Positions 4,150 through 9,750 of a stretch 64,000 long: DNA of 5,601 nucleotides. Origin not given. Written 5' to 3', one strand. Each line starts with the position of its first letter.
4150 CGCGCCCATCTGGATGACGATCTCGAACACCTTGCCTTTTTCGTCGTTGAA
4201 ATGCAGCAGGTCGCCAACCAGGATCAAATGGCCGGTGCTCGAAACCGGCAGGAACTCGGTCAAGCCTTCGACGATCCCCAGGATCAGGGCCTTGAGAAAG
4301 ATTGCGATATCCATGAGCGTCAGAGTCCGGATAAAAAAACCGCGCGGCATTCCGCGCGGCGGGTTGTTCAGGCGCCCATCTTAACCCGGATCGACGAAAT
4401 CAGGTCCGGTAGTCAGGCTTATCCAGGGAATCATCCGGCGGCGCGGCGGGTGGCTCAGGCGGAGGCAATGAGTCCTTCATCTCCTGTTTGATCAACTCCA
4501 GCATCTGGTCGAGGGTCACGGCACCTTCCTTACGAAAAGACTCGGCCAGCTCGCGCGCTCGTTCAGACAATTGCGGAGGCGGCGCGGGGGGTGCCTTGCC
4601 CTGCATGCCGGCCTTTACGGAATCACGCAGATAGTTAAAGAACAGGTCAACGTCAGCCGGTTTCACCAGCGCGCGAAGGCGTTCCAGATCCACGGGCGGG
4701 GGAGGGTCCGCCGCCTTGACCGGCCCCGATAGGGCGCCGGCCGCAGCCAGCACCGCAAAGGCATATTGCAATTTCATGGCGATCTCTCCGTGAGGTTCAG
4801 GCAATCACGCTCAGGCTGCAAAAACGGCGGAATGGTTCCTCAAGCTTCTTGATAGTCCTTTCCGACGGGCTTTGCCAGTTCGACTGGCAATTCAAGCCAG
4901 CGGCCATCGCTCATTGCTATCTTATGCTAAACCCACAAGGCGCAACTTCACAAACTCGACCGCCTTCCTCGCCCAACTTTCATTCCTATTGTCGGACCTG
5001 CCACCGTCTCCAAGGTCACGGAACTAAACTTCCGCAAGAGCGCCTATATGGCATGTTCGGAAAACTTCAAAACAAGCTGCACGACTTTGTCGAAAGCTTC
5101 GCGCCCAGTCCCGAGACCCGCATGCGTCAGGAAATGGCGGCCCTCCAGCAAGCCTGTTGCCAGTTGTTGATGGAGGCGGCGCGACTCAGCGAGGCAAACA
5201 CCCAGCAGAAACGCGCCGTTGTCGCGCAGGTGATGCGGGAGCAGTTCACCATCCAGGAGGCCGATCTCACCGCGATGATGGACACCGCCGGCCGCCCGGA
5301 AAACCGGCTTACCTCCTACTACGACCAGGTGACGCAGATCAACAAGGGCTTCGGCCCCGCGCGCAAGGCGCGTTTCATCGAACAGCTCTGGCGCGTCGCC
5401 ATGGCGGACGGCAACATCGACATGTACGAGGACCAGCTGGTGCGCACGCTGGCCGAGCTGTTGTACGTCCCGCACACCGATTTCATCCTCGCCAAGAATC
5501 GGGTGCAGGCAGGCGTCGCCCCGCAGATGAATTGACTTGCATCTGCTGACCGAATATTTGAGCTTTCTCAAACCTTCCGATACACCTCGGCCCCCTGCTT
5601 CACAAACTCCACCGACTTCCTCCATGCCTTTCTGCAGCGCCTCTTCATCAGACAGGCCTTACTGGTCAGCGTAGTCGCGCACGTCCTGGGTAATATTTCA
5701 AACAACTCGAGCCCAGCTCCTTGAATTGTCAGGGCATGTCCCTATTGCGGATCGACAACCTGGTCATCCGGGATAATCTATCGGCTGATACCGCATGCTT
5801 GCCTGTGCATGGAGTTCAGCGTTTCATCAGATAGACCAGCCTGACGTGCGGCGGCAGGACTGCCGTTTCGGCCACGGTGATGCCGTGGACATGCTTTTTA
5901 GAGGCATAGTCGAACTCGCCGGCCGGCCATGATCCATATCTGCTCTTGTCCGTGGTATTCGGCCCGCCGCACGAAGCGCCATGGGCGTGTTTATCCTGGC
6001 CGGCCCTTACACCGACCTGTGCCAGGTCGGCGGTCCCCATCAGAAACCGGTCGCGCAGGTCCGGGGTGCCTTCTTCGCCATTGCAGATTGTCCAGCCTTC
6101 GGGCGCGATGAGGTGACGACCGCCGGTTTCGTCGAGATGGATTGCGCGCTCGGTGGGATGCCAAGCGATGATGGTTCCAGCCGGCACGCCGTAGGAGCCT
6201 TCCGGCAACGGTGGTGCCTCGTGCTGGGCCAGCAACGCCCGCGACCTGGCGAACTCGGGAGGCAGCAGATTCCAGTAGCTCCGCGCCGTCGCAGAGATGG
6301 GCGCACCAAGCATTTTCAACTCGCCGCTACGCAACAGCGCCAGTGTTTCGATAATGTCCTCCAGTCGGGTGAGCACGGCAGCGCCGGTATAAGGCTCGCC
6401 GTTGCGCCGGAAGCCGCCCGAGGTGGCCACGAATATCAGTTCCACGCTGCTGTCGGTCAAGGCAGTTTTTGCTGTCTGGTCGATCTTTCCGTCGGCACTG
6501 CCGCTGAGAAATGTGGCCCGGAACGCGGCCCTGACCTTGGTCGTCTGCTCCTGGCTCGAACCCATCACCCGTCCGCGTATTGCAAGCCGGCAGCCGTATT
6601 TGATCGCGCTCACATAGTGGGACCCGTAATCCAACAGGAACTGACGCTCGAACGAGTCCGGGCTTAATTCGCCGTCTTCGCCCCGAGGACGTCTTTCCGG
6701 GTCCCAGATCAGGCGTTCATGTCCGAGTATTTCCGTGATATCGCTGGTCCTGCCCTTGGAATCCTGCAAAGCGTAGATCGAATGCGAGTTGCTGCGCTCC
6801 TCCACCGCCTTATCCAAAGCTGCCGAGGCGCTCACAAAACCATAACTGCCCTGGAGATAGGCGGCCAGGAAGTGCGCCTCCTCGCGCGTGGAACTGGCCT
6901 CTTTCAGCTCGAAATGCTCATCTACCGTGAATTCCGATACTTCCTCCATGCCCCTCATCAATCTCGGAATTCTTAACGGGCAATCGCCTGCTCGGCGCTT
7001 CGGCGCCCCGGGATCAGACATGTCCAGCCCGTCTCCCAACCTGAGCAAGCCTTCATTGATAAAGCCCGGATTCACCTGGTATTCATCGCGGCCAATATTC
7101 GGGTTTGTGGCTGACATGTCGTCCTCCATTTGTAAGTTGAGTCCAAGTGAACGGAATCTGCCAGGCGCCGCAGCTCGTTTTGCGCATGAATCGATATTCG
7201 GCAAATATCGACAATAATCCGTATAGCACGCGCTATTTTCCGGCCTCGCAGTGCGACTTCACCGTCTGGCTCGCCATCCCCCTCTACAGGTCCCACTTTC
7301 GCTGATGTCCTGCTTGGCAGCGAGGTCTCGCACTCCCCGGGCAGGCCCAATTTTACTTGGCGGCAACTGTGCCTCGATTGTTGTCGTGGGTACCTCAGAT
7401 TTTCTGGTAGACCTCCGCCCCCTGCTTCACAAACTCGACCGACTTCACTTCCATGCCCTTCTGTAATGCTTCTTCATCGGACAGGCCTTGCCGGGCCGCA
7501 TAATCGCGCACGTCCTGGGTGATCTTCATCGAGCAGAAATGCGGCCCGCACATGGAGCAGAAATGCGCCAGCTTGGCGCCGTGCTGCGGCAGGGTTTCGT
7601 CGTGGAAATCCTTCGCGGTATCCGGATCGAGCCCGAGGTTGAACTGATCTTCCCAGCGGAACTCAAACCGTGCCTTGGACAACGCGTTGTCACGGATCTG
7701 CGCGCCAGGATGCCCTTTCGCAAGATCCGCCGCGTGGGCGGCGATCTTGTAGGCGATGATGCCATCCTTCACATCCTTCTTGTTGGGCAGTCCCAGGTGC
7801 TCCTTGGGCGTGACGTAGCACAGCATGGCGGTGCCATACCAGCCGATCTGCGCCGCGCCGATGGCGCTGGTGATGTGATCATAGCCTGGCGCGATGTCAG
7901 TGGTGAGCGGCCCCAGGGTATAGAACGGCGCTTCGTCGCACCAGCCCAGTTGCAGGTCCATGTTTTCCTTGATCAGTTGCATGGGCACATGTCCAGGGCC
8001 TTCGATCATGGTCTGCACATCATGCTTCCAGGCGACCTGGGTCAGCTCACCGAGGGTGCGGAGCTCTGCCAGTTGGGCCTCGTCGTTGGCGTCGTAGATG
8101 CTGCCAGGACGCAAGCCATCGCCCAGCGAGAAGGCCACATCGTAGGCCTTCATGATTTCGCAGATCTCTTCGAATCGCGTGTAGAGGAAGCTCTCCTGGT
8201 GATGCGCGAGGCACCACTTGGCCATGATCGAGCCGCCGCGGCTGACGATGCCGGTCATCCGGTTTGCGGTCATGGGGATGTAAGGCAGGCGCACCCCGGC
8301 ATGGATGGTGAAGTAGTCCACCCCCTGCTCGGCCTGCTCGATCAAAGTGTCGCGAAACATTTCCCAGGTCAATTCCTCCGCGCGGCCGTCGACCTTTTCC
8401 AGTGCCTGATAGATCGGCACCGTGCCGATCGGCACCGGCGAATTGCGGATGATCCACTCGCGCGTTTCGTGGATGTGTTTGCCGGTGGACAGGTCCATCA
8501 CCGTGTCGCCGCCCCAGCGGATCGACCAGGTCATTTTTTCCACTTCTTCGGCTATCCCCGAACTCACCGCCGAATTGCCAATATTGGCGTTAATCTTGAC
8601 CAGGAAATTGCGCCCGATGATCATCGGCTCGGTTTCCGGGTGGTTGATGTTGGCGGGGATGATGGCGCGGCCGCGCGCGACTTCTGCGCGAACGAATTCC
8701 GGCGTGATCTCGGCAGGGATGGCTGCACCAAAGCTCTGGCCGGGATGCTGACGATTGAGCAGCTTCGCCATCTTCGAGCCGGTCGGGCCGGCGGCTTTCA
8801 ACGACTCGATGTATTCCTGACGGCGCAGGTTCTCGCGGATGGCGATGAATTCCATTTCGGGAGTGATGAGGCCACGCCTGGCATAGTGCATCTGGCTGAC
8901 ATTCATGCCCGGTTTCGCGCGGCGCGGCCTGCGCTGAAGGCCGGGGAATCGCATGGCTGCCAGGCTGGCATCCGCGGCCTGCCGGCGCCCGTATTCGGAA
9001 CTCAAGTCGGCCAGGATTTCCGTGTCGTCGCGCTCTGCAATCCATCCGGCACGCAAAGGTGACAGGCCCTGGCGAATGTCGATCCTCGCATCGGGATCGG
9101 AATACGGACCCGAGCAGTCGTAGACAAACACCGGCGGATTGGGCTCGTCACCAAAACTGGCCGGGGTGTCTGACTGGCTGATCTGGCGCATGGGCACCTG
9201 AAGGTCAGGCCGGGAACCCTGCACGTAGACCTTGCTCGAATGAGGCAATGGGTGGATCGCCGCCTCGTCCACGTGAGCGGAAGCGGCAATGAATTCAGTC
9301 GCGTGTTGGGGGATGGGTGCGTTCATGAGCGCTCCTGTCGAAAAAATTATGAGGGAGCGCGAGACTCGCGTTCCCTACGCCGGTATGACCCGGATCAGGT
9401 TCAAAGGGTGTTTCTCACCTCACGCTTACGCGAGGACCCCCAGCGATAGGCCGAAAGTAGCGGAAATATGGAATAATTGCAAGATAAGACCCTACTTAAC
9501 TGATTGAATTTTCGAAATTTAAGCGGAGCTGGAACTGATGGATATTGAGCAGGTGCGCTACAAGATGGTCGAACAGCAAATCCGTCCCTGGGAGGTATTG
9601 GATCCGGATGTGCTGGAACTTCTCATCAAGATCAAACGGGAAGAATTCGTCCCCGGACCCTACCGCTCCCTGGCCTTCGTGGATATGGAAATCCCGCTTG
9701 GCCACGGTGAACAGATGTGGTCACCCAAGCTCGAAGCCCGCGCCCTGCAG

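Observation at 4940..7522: Three copies of the thiC 3' end delimit two single-gene cassettes: an apparent integration hotspot at the end of thiC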

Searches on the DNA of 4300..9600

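Call 90: search_rna_families(source=window, start=4300, end=9600, threshold=evalue, max_evalue=0.1)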
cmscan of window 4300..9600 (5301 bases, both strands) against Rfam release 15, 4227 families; matches with E-value up to 0.1: 1.
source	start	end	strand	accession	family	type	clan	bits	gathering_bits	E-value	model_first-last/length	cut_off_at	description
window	9354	9451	-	RF00059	TPP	Cis-reg; riboswitch;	-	65.4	54.3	1.2e-11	1-105/105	no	TPP riboswitch aptamer (THI element)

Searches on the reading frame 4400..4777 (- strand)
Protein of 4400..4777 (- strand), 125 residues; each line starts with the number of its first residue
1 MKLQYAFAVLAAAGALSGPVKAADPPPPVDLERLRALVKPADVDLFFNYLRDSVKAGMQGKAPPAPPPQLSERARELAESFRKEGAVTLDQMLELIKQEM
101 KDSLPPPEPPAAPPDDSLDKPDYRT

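Call 5: search_protein_families(library=pfam, proteins=[window:4400-4777:-], max_evalue=0.01)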
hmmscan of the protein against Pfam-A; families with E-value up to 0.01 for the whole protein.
window:4400-4777:- (125 aa): 0 families

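Call 22: search_protein_families(library=ncbifam, proteins=[window:4400-4777:-], max_evalue=1)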
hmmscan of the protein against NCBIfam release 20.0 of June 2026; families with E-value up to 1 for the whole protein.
window:4400-4777:- (125 aa): 0 families

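Call 23: search_protein_families(library=padloc, proteins=[window:4400-4777:-], max_evalue=1)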
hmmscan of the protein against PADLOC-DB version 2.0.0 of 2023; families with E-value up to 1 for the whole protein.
window:4400-4777:- (125 aa): 0 families

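Call 47: search_protein_families(library=phrogs, proteins=[window:4400-4777:-], max_evalue=0.001)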
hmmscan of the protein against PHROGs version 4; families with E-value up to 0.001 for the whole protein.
window:4400-4777:- (125 aa): 0 families

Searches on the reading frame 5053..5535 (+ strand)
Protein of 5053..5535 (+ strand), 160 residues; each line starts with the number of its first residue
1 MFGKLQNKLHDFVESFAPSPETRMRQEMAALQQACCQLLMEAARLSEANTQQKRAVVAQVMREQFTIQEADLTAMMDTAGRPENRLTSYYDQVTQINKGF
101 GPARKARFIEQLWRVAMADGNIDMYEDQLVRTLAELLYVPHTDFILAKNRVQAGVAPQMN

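Call 5: search_protein_families(library=pfam, proteins=[window:5053-5535:+], max_evalue=0.01)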
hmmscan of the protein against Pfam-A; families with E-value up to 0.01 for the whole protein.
window:5053-5535:+ (160 aa): 1 family
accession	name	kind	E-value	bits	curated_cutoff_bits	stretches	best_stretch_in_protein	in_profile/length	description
PF05099.18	TerB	-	1.9e-24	86.6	24.4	1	33-148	2-117/118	Tellurite resistance protein TerB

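Call 22: search_protein_families(library=ncbifam, proteins=[window:5053-5535:+], max_evalue=1)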
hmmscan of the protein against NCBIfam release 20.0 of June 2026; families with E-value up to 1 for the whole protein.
window:5053-5535:+ (160 aa): 1 family
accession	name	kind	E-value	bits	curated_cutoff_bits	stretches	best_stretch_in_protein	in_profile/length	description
NF006948.0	PRK09430.1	equivalog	0.044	13.4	162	1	108-154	132-178/267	co-chaperone DjlA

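Call 23: search_protein_families(library=padloc, proteins=[window:5053-5535:+], max_evalue=1)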
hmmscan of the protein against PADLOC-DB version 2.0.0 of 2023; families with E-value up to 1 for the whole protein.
window:5053-5535:+ (160 aa): 2 families
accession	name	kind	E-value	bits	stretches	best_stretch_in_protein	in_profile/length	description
PDLC05027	PDC-S48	-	0.0017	15.5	1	106-147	271-312/411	-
PDLC04597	PDC-M36A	-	0.017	12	1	103-155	283-333/457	-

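Call 47: search_protein_families(library=phrogs, proteins=[window:5053-5535:+], max_evalue=0.001)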
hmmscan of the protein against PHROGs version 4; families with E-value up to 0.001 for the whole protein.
window:5053-5535:+ (160 aa): 0 families
